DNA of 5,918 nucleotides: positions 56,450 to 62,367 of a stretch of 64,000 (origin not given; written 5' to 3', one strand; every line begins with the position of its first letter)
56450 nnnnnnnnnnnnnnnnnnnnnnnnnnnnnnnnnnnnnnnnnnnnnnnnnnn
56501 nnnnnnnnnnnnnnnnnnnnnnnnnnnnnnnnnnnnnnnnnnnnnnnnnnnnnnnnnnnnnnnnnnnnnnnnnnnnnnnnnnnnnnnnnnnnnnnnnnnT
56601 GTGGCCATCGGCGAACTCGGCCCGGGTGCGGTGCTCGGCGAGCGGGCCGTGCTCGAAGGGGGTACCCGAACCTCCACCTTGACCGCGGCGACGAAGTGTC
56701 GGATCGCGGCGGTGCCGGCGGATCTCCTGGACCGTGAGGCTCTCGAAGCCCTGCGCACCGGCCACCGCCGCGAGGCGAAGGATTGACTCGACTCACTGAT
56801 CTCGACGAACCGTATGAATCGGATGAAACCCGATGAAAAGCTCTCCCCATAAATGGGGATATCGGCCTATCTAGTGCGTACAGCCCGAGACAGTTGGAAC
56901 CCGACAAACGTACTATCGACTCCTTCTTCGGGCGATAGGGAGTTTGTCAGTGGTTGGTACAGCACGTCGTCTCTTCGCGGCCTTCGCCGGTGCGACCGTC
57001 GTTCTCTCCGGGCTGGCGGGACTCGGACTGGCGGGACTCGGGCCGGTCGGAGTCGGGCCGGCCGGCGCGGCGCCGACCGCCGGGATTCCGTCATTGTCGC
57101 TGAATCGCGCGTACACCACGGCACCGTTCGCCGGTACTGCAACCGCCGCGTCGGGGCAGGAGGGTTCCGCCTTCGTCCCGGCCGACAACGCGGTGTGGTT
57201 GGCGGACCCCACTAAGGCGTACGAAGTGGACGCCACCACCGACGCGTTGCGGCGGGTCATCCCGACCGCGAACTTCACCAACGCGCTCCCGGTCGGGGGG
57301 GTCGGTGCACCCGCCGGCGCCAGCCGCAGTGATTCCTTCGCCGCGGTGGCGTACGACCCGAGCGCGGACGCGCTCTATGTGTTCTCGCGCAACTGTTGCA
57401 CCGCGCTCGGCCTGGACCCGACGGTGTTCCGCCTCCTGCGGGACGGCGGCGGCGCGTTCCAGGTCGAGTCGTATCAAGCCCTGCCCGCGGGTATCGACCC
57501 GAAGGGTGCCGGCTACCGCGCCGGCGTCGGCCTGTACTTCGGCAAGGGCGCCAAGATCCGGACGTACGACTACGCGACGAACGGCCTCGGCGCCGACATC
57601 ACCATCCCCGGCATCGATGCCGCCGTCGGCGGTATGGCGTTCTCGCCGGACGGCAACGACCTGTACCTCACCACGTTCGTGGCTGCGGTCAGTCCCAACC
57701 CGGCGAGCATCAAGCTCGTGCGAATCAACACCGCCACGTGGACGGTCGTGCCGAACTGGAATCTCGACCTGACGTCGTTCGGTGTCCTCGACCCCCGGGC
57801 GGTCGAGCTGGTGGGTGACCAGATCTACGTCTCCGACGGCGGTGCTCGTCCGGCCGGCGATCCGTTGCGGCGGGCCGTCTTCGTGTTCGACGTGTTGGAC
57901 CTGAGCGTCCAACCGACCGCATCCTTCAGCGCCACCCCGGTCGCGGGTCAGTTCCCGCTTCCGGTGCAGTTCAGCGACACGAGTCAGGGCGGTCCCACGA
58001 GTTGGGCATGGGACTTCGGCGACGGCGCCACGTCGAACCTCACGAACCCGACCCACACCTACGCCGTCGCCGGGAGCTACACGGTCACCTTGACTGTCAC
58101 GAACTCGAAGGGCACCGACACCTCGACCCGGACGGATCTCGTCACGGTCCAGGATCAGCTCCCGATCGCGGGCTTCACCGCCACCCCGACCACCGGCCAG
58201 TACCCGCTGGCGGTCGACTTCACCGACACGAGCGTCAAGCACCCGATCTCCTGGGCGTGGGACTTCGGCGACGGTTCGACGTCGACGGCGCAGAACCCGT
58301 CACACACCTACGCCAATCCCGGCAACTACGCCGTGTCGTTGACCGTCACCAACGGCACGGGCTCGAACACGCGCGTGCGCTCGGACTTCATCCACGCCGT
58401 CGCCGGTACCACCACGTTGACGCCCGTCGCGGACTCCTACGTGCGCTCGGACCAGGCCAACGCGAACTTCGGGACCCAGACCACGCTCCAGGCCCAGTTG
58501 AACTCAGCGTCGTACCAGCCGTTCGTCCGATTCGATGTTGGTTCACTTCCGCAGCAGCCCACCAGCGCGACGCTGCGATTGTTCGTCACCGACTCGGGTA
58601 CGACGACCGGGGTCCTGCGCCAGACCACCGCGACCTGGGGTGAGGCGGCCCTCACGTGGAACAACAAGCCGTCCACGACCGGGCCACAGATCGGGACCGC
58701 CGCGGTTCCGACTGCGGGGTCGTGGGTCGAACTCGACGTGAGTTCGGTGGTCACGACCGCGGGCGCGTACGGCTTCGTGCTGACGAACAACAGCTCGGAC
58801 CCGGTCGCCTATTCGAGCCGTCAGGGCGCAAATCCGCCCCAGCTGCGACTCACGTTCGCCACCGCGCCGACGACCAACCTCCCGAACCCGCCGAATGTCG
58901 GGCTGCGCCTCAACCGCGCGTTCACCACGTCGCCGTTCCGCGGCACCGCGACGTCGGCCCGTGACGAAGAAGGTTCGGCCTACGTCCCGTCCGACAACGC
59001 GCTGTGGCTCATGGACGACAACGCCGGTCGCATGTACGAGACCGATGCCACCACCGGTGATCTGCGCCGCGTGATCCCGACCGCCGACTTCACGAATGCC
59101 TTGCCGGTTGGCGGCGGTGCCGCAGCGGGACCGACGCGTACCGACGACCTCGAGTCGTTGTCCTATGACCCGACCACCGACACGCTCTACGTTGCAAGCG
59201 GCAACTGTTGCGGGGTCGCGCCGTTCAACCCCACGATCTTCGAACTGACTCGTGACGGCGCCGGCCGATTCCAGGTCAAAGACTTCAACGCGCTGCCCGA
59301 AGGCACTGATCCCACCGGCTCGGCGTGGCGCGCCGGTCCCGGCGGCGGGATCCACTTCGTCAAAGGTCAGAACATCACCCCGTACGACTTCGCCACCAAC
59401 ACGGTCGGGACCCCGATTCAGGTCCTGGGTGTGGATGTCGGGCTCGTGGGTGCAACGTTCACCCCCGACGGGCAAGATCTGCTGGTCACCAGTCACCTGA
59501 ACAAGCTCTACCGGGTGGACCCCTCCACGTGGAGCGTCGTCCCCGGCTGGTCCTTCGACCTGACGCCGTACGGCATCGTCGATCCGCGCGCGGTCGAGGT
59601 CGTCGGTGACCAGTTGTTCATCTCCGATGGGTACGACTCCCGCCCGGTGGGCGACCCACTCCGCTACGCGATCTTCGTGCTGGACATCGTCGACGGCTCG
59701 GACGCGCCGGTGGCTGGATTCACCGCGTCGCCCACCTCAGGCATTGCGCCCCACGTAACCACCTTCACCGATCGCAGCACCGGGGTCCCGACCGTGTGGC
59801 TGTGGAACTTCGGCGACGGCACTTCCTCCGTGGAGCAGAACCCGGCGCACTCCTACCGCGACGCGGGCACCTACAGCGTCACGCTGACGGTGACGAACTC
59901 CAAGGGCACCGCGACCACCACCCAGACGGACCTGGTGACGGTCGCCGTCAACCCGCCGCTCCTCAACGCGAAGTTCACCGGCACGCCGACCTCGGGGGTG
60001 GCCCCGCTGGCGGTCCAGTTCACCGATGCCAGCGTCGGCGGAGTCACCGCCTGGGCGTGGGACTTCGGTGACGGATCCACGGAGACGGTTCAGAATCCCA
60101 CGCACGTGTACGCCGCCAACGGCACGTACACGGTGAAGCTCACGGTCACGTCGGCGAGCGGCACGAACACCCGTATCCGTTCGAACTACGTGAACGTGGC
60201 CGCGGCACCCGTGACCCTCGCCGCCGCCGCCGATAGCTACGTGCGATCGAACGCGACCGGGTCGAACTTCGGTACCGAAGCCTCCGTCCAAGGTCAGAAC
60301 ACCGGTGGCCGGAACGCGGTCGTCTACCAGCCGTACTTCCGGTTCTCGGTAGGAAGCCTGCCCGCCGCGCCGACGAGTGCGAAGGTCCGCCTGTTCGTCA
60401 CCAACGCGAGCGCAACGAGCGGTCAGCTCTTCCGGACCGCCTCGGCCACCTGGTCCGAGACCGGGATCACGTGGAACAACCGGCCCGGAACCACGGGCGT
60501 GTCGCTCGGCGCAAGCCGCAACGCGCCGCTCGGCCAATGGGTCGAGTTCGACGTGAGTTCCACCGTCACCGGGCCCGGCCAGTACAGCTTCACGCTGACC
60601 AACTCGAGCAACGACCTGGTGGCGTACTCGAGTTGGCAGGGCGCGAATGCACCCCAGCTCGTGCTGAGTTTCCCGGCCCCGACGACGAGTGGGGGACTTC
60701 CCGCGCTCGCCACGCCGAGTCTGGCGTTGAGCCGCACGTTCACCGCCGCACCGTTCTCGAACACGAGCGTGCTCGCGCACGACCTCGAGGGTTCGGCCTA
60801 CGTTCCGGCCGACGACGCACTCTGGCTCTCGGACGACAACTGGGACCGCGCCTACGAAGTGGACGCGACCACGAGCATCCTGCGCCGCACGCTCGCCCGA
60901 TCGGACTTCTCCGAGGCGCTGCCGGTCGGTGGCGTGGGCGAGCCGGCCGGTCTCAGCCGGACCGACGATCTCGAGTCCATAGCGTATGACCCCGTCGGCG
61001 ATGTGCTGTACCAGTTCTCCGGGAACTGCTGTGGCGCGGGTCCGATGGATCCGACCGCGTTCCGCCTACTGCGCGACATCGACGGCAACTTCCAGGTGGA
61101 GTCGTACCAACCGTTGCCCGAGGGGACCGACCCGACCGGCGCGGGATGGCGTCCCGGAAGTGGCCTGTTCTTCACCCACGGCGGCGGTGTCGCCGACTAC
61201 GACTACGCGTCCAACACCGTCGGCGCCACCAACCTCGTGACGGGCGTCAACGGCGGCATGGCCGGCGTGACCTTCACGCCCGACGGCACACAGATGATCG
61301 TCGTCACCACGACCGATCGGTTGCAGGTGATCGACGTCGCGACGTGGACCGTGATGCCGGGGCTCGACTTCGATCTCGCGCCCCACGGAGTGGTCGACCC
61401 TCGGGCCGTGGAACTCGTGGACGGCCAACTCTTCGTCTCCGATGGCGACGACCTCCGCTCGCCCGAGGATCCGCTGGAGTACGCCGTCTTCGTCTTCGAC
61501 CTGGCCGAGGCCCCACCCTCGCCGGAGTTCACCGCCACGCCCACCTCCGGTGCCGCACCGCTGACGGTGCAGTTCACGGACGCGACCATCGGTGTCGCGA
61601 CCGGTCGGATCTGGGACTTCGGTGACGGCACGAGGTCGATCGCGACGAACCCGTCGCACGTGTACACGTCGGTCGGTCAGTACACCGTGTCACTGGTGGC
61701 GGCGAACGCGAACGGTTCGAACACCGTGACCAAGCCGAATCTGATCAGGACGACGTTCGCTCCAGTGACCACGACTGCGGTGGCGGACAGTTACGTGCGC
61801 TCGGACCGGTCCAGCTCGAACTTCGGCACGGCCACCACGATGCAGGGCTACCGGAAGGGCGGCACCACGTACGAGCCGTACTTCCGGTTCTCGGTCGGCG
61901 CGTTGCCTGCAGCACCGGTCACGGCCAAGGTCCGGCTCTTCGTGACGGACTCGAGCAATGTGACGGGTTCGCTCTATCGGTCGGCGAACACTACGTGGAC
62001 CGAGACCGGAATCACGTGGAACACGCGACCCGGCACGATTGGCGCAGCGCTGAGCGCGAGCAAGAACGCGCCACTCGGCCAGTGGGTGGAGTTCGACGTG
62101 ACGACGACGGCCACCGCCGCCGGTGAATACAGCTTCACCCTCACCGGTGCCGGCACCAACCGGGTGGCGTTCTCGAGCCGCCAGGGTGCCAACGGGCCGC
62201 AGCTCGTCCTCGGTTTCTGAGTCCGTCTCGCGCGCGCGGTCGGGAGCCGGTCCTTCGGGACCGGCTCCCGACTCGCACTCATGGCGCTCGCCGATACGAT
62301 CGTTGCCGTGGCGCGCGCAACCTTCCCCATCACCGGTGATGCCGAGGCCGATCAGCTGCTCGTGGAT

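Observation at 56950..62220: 1756-aa secreted protein made of three diverged tandem copies of a [beta-rich module + PKD + DNRLRE-like] unit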

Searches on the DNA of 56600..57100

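Call 76: search_rna_families(source=window, start=56600, end=57100, threshold=evalue, max_evalue=1)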
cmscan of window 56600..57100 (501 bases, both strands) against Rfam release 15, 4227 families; matches with E-value up to 1: 1.
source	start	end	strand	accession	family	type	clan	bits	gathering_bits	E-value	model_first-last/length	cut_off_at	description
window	56660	56743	+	RF01056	Magnesium-II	Cis-reg; riboswitch;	-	18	40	0.41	1-115/115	no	Magnesium riboswitch aptamer (Magnesium responsive RNA element)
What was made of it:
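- Tried and rejected: Rfam gave only a sub-threshold Mg-II hit inside the upstream coding region (call 76).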

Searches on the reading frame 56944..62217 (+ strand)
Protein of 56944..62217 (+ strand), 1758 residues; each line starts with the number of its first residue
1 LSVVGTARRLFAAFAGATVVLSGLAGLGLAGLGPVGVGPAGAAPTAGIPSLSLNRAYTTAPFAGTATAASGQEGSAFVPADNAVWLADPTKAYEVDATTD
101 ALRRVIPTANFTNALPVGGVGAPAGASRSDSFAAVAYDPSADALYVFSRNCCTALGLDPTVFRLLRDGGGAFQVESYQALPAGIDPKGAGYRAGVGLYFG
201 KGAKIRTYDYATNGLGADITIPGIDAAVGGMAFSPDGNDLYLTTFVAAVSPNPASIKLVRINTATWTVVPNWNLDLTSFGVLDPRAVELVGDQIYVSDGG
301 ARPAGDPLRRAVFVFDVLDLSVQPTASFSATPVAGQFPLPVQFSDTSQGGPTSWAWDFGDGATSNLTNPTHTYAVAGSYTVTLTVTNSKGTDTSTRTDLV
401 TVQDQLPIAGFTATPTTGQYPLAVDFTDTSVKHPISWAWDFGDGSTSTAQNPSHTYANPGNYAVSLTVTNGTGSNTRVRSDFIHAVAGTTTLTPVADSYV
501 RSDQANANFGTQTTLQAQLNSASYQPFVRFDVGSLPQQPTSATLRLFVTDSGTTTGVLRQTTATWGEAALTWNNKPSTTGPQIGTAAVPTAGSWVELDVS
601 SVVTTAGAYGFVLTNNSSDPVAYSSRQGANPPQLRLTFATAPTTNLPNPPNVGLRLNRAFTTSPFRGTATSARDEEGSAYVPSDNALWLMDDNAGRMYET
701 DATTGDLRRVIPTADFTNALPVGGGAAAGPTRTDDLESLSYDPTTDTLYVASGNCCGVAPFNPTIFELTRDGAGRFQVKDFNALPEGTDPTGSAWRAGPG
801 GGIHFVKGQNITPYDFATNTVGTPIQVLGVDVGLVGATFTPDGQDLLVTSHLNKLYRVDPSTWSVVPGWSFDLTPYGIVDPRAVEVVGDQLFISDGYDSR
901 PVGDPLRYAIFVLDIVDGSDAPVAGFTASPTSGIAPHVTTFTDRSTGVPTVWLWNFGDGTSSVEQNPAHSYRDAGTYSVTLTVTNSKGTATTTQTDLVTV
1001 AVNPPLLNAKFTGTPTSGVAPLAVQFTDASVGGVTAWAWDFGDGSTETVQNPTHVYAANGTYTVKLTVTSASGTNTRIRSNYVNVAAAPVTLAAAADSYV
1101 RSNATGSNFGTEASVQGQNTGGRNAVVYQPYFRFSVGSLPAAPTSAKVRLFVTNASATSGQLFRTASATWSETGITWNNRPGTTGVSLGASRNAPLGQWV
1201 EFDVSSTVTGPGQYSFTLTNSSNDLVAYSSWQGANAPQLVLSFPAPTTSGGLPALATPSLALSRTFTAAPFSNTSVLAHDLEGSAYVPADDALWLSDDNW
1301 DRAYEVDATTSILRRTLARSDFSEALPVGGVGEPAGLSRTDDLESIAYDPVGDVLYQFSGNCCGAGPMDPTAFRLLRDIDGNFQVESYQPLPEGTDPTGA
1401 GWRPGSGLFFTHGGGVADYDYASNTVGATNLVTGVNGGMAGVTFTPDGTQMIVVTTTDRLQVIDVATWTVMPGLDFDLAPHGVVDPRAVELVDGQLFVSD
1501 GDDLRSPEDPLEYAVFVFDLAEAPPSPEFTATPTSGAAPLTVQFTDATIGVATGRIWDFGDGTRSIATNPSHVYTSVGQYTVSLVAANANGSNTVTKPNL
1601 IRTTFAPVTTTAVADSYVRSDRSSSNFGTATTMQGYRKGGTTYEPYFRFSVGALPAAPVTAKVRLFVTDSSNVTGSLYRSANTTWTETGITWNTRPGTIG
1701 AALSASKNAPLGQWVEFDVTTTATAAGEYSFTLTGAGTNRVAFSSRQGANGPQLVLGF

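Call 4: search_protein_families(library=pfam, proteins=[window:56944-62217:+], max_evalue=1)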
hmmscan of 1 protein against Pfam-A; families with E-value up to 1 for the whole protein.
window:56944-62217:+ (1758 aa): 11 families
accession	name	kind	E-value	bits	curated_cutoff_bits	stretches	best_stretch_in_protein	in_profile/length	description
PF24517.2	CBM96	-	1.1e-91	305.4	26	3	489-637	2-163/164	Carbohydrate-binding module family 96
PF18911.6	PKD_4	-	7.9e-90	295.5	27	5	335-402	17-85/85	PKD domain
PF00801.26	PKD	-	2.3e-60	201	23.5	5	327-396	3-76/80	PKD domain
PF13027.11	DUF3888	-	0.00081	20.2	22.2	0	970-1004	40-75/87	Protein of unknown function (DUF3888)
PF15418.12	DUF4625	-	0.007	17.1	27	0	374-399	103-128/131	Domain of unknown function (DUF4625)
PF18981.6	InlK_D3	-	0.026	15.1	25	0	374-400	47-73/75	Internalin K domain (D3/D4)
PF10049.14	DUF2283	-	0.032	14.9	23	0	135-146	2-13/49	Protein of unknown function (DUF2283)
PF25174.1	Beta-prop_THOC3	-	0.051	13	305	0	1436-1470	88-122/272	THOC3 beta-propeller domain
PF01835.25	MG2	-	0.076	13.8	32.8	0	1017-1084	32-95/96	MG2 domain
PF08329.16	ChitinaseA_N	-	0.085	13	21.2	0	958-1001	66-108/133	Chitinase A, N-terminal domain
PF16403.11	Bact_surface_Ig-like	-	0.77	10.3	27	1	958-993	30-65/71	Bacterial surface protein, Ig-like domain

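Call 5: search_protein_families(library=ncbifam, proteins=[window:56944-62217:+], max_evalue=1)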
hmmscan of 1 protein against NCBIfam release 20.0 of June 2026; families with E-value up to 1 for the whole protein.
window:56944-62217:+ (1758 aa): 6 families
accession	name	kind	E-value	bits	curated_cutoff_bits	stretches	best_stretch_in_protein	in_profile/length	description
NF033679.1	DNRLRE_dom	domain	1.8e-57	194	34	3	496-637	1-164/164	DNRLRE domain-containing protein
TIGR00864.1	PCC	subfamily_domain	1.2e-20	71.7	1861.4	4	951-1083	1088-1219/2700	polycystin cation channel protein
NF058578.1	CPR_pilus_PamR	equivalog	2e-11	43.3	300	4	335-391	166-228/297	pilus system RbmA-like protein PamR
NF033932.1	LapB_rpt_80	domain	3.4e-07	30.5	45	3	377-406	1-31/83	LapB repeat-containing protein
NF041112.1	chap_CsgH_alph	subfamily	0.00039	20.4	35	0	344-391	42-85/91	curli-like amyloid fiber formation chaperone CsgH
TIGR00545.2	lipoyltrans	equivalog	0.0043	16.1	280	0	436-485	235-282/328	lipoate--protein ligase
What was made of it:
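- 58408..58854 (+): CBM96 / DNRLRE domain 1. NCBIfam NF033679 (call 5).
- On CBM96 / DNRLRE domain: NF033679 scores 194 bits against a cut-off of 34, in 3 stretches (call 5).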

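Call 29: find_related_loci(query=window:56950-62217:+, collection=genome_contigs, flank=8000)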
Query window:56950-62217:+ (1756 aa) in genome_contigs; peptide patterns used: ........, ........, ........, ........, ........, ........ (x = any residue, [..] = any of these).
600 stretches matched a pattern (row limit reached: there are more); 585 encode a relative of the query (tblastn E <= 1e-3); the best 80 are kept; 79 distinct loci.
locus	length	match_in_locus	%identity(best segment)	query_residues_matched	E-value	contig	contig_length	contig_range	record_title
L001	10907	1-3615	63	49-1756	0e+0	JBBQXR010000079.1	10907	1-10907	MAG: Acidimicrobiia bacterium isolate Co_metawrap_2124 Cmw_2124_k141_18593420_length_10907_cov_6.0000, whole genome shot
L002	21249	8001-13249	64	4-1756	0e+0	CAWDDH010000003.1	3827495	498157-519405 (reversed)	MAG: uncultured Acidimicrobiia bacterium isolate MFD05684.bin.2.64 genome assembly, contig: contig_15983, whole genome s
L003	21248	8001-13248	63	4-1756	0e+0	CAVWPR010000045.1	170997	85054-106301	MAG: uncultured Acidimicrobiia bacterium isolate MFD05442.bin.2.295 genome assembly, contig: contig_5360, whole genome s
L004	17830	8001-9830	43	5-1754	2e-124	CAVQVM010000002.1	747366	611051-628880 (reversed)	MAG: uncultured bacterium isolate MFD09267.bin.1.232 genome assembly, contig: contig_1220, whole genome shotgun sequence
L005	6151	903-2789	40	6-1754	3e-104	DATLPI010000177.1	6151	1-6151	MAG TPA_asm: Actinomycetota bacterium isolate SMAG_U13848 k141_599409, whole genome shotgun sequence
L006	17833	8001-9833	40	6-1754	4e-100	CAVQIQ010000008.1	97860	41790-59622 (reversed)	MAG: uncultured Actinomycetes bacterium isolate MFD10007.bin.3.88 genome assembly, contig: contig_28211, whole genome sh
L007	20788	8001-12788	55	6-1754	0e+0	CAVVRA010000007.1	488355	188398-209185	MAG: uncultured Actinomycetota bacterium isolate MFD02809.bin.2.139 genome assembly, contig: contig_57148, whole genome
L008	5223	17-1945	41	228-1754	3e-67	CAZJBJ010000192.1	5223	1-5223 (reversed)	MAG TPA_asm: uncultured Bifidobacteriaceae bacterium isolate SRP150892_co2_122 genome assembly, contig: NODE_26749_lengt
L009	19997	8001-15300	37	6-1596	2e-66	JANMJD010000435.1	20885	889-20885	MAG: Actinomycetes bacterium isolate OTE_64_metabat_51 OTE_64_k141_3962329, whole genome shotgun sequence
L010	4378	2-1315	42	322-1754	6e-66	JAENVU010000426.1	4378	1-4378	MAG: Acidimicrobiia bacterium isolate 3_4_m_bin14 c_000003324203, whole genome shotgun sequence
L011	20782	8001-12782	42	322-1754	2e-64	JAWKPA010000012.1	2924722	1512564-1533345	MAG: Chloroflexota bacterium isolate BC3.16 BC3.16.fa-12, whole genome shotgun sequence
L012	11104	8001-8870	59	299-1612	1e-50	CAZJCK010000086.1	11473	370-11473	MAG TPA_asm: uncultured Ignavibacteriales bacterium isolate SRP141376_co4_224 genome assembly, contig: NODE_9360_length_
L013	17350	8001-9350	57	303-1610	3e-46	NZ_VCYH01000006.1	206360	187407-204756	Methanoculleus frigidifontis strain FWC-SCC1 FWC-SCC1-contig06, whole genome shotgun sequence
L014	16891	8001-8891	38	181-1605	5e-46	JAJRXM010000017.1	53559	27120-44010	MAG: Candidatus Zixiibacteriota bacterium isolate Dive96_bin3.155 k141_675340, whole genome shotgun sequence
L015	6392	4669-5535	50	322-1663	4e-45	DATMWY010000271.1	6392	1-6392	MAG TPA_asm: Candidatus Deferrimicrobium sp. isolate SMAG_U13106 k141_90857, whole genome shotgun sequence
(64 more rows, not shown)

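Call 56: search_protein_families(library=pfam, proteins=[L009:7827-10127:+, L009:10328-13204:+, L009:13441-16434:+], max_evalue=0.0001)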
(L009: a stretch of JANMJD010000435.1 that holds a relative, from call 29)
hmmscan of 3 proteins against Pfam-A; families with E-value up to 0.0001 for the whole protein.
L009:7827-10127:+ (767 aa): 0 families

L009:10328-13204:+ (959 aa): 3 families
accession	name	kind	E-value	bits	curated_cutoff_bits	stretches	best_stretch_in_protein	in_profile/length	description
PF18911.6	PKD_4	-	3.8e-39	133.1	27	3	485-567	1-83/85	PKD domain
PF00801.26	PKD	-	5.3e-32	110.1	23.5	3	326-400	18-80/80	PKD domain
PF18981.6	InlK_D3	-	2.7e-06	27.8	25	0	373-401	46-74/75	Internalin K domain (D3/D4)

L009:13441-16434:+ (998 aa): 2 families
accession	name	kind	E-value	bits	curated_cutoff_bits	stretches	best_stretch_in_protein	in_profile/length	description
PF18911.6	PKD_4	-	1.2e-36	125.1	27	2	440-525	1-84/85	PKD domain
PF00801.26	PKD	-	8.3e-34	115.9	23.5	3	448-524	5-80/80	PKD domain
